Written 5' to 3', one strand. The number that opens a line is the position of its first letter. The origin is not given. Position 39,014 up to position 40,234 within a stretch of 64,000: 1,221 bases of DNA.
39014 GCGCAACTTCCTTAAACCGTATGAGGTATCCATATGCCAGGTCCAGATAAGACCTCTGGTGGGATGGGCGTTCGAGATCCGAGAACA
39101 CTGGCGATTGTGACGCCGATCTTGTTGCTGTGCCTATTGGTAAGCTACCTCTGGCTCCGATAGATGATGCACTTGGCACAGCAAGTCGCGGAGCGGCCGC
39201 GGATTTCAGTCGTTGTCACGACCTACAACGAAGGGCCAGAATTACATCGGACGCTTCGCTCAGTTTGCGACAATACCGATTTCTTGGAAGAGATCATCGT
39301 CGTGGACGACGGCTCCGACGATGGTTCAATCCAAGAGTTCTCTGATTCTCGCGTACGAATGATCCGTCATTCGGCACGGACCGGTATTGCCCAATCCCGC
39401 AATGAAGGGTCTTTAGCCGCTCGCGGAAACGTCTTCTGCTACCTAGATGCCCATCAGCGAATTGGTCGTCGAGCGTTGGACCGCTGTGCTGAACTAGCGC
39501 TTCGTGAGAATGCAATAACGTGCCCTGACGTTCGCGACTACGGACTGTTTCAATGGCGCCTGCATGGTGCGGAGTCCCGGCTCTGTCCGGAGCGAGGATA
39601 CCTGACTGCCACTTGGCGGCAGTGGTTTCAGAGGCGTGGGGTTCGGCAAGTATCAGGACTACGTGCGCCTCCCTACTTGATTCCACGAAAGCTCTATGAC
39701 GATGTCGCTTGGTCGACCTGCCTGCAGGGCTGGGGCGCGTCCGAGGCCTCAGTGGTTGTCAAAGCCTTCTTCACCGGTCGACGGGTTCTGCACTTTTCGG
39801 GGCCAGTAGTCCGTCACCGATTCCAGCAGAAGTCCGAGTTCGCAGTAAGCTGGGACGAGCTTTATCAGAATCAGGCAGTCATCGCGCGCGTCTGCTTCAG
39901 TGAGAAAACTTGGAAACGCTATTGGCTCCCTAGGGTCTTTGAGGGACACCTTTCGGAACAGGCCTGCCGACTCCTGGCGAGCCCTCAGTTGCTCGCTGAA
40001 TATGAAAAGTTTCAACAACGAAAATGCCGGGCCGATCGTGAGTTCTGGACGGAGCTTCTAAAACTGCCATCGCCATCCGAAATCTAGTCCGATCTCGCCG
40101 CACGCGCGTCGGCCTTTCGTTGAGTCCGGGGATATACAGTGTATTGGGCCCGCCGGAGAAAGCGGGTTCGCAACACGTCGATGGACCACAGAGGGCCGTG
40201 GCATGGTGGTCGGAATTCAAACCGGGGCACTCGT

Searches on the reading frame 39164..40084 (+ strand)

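Call 47: search_protein_families(library=pfam, proteins=[window:39164-40084:+], max_evalue=0.01)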
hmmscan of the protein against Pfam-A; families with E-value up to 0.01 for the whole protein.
window:39164-40084:+ (307 aa): 3 families
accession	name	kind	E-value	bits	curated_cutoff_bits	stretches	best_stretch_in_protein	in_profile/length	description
PF00535.33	Glycos_transf_2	-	7.4e-25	88.3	23.3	1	15-142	1-133/168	Glycosyl transferase family 2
PF13641.12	Glyco_tranf_2_3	-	0.00052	20.5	27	1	12-96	1-95/230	Glycosyltransferase like family 2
PF10111.15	Glyco_tranf_2_2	-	0.00083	19.4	27.3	1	27-112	15-106/276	Glycosyltransferase like family 2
